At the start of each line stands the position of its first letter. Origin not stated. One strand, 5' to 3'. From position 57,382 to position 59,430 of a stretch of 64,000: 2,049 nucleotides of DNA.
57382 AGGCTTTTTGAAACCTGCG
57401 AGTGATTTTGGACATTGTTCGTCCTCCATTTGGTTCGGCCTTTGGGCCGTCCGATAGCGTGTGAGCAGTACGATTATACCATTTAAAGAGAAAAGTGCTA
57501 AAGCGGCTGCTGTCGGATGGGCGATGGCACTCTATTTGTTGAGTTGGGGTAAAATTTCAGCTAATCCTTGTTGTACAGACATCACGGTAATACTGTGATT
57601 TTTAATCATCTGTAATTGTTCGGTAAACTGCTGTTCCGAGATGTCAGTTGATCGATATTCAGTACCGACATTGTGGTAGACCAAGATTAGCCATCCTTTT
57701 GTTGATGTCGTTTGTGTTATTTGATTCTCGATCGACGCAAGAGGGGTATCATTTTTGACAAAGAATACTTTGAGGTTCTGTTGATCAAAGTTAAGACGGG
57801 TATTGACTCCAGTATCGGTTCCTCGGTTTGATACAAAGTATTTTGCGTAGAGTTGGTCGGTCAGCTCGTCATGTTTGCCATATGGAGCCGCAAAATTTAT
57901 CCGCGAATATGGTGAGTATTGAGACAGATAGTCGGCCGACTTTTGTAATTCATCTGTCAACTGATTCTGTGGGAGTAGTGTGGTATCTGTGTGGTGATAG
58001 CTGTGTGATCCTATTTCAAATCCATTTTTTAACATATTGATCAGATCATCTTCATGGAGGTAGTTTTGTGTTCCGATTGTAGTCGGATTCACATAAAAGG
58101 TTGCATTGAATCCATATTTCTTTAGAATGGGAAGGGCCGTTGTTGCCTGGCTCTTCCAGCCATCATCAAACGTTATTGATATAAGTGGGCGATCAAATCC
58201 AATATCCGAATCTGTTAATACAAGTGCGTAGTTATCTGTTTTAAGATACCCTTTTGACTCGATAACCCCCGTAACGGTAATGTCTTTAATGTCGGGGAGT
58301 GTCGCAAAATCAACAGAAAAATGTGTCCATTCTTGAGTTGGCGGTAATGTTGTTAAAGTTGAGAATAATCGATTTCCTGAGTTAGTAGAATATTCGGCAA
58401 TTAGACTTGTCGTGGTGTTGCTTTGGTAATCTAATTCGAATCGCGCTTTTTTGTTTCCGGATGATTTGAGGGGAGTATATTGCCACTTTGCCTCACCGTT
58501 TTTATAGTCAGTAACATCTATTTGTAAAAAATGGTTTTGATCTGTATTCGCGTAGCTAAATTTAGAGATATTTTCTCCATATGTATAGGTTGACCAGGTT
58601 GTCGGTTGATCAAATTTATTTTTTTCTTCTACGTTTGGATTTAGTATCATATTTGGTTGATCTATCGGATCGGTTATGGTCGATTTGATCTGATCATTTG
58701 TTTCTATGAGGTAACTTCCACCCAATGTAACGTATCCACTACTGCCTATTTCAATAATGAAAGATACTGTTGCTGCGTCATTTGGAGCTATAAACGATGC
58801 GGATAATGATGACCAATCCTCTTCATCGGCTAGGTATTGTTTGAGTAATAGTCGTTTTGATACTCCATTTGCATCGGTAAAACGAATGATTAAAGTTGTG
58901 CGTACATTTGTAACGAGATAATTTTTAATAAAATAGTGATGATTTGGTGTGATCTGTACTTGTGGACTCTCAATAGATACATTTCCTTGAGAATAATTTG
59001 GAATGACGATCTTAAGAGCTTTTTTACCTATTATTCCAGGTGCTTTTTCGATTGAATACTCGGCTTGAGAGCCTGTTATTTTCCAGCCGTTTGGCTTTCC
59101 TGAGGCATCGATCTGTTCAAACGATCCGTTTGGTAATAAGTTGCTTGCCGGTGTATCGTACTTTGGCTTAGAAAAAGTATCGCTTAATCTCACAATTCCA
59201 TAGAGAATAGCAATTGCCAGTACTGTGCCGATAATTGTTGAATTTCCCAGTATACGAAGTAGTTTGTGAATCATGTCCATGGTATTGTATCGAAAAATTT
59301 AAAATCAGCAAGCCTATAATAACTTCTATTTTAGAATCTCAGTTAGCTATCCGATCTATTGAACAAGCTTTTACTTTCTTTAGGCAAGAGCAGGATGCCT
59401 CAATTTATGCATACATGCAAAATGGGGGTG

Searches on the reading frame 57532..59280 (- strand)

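Call 77: search_protein_families(library=pfam, proteins=[window:57532-59280:-], max_evalue=0.0001)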
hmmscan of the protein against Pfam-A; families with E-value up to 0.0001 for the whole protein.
window:57532-59280:- (582 aa): 2 families
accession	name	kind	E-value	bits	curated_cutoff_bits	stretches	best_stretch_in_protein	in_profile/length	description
PF01522.26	Polysacc_deac_1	-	4.2e-25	88.5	23.1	1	363-480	5-118/124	Polysaccharide deacetylase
PF02018.23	CBM_4_9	-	5.2e-07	30.5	25.9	1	46-179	1-132/136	Carbohydrate binding domain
